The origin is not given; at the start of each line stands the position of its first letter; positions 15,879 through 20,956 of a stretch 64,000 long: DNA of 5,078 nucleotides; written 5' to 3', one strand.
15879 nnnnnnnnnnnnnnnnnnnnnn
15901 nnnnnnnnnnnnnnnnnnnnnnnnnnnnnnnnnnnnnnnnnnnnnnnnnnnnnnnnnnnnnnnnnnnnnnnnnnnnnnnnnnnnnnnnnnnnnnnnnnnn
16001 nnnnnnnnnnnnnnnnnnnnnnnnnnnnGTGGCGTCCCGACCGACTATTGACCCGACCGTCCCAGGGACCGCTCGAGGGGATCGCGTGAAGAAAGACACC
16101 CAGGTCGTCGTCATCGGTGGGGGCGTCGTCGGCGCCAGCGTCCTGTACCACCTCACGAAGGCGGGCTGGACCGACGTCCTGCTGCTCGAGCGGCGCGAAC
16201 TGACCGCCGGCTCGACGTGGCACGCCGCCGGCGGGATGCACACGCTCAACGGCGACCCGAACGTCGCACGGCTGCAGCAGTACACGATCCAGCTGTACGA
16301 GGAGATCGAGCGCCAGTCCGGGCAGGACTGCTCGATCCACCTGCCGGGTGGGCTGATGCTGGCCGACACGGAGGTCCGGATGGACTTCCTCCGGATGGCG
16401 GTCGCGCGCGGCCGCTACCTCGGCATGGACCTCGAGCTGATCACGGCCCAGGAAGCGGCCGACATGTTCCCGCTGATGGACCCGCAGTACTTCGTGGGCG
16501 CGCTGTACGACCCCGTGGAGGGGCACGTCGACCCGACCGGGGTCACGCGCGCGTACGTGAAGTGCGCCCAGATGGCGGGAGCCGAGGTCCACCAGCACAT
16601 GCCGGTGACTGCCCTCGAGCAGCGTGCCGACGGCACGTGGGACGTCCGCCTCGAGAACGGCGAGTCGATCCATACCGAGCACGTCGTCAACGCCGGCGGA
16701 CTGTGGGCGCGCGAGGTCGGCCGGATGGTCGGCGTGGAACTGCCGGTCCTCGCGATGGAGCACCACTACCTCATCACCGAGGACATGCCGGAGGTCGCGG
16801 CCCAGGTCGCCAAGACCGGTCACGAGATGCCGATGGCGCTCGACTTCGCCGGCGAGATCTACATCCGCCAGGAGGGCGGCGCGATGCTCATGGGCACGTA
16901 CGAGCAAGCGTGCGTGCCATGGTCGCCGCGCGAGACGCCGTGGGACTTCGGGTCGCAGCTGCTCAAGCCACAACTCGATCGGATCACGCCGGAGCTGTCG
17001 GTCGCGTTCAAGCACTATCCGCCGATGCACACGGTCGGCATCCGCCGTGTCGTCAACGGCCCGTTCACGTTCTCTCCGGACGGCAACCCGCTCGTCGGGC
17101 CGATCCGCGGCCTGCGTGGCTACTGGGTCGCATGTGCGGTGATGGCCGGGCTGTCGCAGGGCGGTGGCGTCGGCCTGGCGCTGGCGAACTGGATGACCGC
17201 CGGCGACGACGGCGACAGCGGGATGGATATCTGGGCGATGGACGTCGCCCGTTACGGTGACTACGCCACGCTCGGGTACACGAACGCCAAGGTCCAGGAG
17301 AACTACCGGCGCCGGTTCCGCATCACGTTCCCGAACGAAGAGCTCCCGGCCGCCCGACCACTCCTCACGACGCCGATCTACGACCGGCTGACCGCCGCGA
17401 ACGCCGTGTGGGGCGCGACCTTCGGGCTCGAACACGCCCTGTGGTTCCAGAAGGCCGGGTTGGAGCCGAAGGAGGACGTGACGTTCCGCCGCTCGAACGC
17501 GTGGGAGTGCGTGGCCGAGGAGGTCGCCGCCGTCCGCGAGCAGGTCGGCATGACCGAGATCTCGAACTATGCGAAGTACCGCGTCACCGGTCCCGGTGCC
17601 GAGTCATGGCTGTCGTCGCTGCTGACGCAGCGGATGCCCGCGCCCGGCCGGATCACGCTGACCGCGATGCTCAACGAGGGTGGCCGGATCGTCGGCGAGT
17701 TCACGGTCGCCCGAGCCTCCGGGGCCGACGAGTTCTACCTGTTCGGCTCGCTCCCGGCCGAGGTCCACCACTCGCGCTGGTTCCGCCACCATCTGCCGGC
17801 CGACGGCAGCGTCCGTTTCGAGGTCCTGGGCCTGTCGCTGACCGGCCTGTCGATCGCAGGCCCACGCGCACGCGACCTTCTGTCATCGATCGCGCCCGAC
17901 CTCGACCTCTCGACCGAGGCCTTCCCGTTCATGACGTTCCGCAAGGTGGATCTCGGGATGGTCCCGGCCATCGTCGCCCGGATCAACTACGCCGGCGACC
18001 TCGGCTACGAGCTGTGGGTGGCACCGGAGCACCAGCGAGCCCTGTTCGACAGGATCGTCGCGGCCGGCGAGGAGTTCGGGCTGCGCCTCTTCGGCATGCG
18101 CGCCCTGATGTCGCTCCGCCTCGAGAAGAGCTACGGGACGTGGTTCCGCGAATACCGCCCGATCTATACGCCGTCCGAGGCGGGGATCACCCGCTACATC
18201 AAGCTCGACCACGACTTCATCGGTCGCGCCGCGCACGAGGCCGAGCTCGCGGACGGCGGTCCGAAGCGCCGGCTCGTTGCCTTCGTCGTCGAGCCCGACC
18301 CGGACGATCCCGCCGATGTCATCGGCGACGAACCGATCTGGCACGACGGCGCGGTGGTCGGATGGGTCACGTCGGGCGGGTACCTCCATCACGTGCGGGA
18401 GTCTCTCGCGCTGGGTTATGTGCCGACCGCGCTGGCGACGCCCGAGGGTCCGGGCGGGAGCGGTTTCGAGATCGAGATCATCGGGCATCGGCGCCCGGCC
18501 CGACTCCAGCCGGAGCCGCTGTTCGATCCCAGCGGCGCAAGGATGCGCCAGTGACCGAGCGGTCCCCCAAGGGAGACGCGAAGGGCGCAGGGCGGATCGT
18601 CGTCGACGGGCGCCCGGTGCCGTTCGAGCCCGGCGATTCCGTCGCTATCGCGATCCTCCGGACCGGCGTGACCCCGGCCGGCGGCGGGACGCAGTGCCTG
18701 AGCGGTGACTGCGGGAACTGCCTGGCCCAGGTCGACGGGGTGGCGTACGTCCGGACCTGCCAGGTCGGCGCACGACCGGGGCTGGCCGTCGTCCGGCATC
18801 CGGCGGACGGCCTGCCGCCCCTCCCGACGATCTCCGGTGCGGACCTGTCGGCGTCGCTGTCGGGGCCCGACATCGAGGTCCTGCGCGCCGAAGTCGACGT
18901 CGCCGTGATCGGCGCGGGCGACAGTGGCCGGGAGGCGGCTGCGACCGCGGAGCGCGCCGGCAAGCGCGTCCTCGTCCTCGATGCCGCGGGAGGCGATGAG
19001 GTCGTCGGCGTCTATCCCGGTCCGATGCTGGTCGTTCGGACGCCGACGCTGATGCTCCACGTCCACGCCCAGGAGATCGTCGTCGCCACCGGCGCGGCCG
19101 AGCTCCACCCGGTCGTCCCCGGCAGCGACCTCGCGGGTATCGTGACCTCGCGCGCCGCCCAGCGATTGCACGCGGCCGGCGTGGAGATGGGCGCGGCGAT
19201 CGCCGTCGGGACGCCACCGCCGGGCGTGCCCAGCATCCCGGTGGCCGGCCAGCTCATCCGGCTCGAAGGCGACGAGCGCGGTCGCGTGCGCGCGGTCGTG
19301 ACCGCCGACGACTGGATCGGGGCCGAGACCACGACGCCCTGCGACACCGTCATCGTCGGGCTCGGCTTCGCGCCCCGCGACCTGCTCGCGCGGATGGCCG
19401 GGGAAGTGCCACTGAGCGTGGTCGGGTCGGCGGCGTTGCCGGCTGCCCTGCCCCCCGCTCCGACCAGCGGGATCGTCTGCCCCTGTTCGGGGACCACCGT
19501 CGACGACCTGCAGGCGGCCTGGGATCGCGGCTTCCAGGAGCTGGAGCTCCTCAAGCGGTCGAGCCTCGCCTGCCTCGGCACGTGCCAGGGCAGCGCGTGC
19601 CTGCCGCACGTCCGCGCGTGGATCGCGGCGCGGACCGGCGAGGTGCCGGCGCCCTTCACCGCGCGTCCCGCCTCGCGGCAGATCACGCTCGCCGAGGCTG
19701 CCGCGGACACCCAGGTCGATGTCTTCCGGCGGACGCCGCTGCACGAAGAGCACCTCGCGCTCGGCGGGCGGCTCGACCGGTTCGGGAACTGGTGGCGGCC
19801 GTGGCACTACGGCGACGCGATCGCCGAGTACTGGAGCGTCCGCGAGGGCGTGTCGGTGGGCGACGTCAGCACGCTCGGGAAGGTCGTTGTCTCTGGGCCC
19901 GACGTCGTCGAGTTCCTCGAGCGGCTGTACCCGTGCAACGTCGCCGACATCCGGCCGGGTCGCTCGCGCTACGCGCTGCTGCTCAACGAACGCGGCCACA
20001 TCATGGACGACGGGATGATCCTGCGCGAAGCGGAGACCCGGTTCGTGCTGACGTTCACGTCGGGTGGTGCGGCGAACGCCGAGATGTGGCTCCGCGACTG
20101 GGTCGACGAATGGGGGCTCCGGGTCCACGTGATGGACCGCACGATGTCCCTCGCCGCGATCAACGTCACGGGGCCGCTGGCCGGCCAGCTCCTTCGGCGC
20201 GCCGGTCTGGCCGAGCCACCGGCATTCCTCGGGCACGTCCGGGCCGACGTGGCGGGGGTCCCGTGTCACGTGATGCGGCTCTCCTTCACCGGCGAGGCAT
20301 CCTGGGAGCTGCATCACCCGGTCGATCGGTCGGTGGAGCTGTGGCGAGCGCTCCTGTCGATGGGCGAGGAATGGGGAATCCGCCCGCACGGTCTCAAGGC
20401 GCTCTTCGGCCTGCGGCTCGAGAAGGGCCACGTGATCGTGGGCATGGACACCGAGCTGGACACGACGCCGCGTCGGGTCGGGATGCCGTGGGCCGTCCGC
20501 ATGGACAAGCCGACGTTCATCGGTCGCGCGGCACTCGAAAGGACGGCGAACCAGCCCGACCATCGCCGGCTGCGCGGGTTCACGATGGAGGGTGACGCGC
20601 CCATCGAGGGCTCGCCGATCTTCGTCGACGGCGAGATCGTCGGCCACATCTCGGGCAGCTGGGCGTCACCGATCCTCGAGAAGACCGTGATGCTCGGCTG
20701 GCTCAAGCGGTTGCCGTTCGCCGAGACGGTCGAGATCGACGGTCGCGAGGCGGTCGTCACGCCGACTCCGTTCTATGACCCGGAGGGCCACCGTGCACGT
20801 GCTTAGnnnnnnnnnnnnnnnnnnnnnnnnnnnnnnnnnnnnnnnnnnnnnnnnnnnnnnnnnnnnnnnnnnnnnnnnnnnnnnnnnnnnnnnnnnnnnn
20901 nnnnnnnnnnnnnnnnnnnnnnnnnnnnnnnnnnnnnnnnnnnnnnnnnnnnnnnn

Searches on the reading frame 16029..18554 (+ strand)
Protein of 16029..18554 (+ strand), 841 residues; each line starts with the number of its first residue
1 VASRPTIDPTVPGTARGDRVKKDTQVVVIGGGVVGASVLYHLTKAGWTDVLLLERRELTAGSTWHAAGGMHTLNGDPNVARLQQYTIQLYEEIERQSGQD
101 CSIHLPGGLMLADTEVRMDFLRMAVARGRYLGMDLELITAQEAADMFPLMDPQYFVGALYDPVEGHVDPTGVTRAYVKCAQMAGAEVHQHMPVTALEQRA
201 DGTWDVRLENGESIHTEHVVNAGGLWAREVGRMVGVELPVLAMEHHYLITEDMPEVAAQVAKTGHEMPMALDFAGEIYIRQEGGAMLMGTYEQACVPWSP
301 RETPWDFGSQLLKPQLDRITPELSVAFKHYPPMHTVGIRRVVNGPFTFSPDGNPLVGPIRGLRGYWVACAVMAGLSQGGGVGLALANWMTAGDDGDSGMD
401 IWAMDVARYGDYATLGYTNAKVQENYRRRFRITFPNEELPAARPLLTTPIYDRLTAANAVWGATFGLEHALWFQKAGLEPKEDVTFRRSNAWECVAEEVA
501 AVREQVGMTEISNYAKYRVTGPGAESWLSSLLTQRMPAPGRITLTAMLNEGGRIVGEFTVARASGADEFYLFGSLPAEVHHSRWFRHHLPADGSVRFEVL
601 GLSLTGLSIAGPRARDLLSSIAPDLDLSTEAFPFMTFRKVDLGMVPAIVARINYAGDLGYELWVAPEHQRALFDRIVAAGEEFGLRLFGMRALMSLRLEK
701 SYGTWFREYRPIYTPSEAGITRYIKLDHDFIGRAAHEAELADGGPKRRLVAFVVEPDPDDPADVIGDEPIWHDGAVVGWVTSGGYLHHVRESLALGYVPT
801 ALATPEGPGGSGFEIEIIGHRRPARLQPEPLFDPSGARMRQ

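Call 5: search_protein_families(library=pfam, proteins=[window:16029-18554:+])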
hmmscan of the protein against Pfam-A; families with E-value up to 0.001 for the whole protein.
window:16029-18554:+ (841 aa): 5 families
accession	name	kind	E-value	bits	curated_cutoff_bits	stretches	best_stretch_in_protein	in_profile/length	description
PF01266.30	DAO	-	3.8e-67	227.8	27.9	1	26-388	2-353/353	FAD dependent oxidoreductase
PF01571.26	GCV_T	-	3.9e-55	187.3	25.6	1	451-721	2-253/255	Aminomethyltransferase folate-binding domain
PF08669.17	GCV_T_C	-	2e-17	63.3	25.9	1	747-833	1-80/80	Glycine cleavage T-protein C-terminal barrel domain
PF16350.10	FAO_M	-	1.6e-13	51.1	27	1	394-447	1-55/56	FAD dependent oxidoreductase central domain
PF13454.12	NAD_binding_9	-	4.2e-05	24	21.8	0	27-74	1-52/155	FAD-NAD(P)-binding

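Call 6: search_protein_families(library=ncbifam, proteins=[window:16029-18554:+])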
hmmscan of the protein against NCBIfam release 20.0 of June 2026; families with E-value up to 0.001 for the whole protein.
window:16029-18554:+ (841 aa): 35 families (the best 25 are shown)
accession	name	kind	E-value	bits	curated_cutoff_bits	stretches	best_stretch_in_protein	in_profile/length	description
TIGR01372.1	soxA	subfamily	1.9e-40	138.5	1164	1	491-840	642-995/996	sarcosine oxidase subunit alpha family protein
NF001567.0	PRK00389.1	subfamily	4.2e-37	127.9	300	1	493-833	32-354/359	glycine cleavage system aminomethyltransferase GcvT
NF053776.1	TmaoDeMthMsil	equivalog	5.9e-33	114.4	1100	1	496-840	419-762/763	trimethylamine N-oxide demethylase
TIGR00528.1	gcvT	equivalog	1.6e-30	106.2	235.85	1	494-803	31-335/362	glycine cleavage system aminomethyltransferase GcvT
TIGR02352.1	thiamin_ThiO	equivalog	2.4e-25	89.4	250.8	1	26-236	1-216/351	glycine oxidase ThiO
NF010093.0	PRK13579.1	equivalog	3.7e-23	81.9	459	1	495-830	41-362/371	glycine cleavage system aminomethyltransferase GcvT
NF008425.0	PRK11259.1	equivalog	4.1e-23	81.9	257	1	22-232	3-210/377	N-methyl-L-tryptophan oxidase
TIGR03377.1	glycerol3P_GlpA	equivalog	2.3e-18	66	552.8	1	25-244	1-221/530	anaerobic glycerol-3-phosphate dehydrogenase subunit GlpA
NF008313.0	PRK11101.1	equivalog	5.9e-17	61.4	425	1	21-240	6-226/548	anaerobic glycerol-3-phosphate dehydrogenase subunit A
TIGR01373.1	soxB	subfamily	3.7e-15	55.7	529.45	1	20-261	27-274/407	sarcosine oxidase subunit beta family protein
NF033460.1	glycerol3P_ox_II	equivalog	4.1e-15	55.8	460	1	25-237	3-218/361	type 2 glycerol-3-phosphate oxidase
NF009133.0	PRK12486.1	equivalog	1.5e-13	50.4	410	1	491-799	40-340/369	dimethylsulfoniopropionate demethylase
NF008726.1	PRK11728.1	equivalog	2e-13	49.9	299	1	25-238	2-213/389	L-2-hydroxyglutarate oxidase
NF050086.1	pipecolate_AmaA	exception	1e-12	47.4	600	1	21-224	23-234/425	L-pipecolate oxidase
TIGR03364.1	HpnW_proposed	hypoth_equivalog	2.4e-12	46.6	285.1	1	25-220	2-190/365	TIGR03364 family FAD-dependent oxidoreductase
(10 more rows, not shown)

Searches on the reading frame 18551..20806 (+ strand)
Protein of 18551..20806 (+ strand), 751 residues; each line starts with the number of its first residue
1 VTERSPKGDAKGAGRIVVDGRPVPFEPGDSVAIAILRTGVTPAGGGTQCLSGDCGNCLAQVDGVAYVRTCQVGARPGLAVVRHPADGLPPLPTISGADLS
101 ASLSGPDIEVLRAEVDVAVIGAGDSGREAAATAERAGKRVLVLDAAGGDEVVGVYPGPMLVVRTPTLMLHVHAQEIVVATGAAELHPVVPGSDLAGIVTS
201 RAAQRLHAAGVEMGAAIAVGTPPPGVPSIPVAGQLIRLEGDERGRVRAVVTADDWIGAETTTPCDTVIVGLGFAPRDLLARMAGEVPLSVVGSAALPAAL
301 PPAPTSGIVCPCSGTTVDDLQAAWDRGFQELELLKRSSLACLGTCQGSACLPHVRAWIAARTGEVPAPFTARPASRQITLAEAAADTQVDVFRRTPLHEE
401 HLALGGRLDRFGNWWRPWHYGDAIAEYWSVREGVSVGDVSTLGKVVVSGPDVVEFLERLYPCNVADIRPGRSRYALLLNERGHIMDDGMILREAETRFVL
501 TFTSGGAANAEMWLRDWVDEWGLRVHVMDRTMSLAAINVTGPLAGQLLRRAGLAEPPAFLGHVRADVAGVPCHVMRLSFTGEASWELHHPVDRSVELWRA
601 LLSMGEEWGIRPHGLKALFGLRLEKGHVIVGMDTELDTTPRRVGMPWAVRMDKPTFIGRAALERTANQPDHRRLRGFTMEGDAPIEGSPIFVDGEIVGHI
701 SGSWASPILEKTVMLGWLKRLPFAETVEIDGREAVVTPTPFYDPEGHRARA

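Call 5: search_protein_families(library=pfam, proteins=[window:18551-20806:+])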
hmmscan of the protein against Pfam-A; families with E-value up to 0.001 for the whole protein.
window:18551-20806:+ (751 aa): 5 families
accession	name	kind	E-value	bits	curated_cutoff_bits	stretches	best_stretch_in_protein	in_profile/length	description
PF01571.26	GCV_T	-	1.8e-65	221.2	25.6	1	397-648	1-255/255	Aminomethyltransferase folate-binding domain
PF08669.17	GCV_T_C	-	2e-10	40.9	25.9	1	672-743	1-80/80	Glycine cleavage T-protein C-terminal barrel domain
PF13510.11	Fer2_4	-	4.6e-10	39.9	22.8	1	16-82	6-79/82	2Fe-2S iron-sulfur cluster binding domain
PF07992.20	Pyr_redox_2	-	2.4e-06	27.7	26.1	0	115-146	143-174/291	Pyridine nucleotide-disulphide oxidoreductase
PF17806.6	SO_alpha_A3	-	7.2e-05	23.5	23.1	1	315-386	12-86/87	Sarcosine oxidase A3 domain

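Call 6: search_protein_families(library=ncbifam, proteins=[window:18551-20806:+])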
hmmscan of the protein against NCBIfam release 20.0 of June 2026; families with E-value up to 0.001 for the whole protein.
window:18551-20806:+ (751 aa): 11 families
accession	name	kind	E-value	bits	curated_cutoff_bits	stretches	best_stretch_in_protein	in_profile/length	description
TIGR01372.1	soxA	subfamily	1.3e-82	278.1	1164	1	315-750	524-995/996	sarcosine oxidase subunit alpha family protein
NF001567.0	PRK00389.1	subfamily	5.3e-60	203.3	300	1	392-743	3-354/359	glycine cleavage system aminomethyltransferase GcvT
NF053776.1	TmaoDeMthMsil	equivalog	3.6e-56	191.1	1100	1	383-751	376-763/763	trimethylamine N-oxide demethylase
TIGR00528.1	gcvT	equivalog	3.2e-50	171.1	235.85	1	393-719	2-331/362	glycine cleavage system aminomethyltransferase GcvT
NF010093.0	PRK13579.1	equivalog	8.9e-45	153.1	459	1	389-720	6-336/371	glycine cleavage system aminomethyltransferase GcvT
NF009133.0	PRK12486.1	equivalog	2.9e-22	79.1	410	1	420-722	41-343/369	dimethylsulfoniopropionate demethylase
NF047633.1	SyrngDmethDesA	equivalog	4.6e-10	38.6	800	1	443-628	57-250/453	syringate O-demethylase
NF047885.1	VanMgalDeMLigM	equivalog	1e-05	24.7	580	1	443-628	56-251/461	vanillate/3-O-methylgallate O-demethylase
NF004943.0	PRK06292.2-1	equivalog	0.00013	20.9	432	0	114-147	3-36/456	dihydrolipoyl dehydrogenase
NF006130.0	PRK08274.1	equivalog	0.00069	18.5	369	0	113-147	4-38/467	FAD-dependent tricarballylate dehydrogenase TcuA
NF045655.1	MkRedMenJ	equivalog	0.00091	18.2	700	0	113-147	3-37/406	menaquinone reductase MenJ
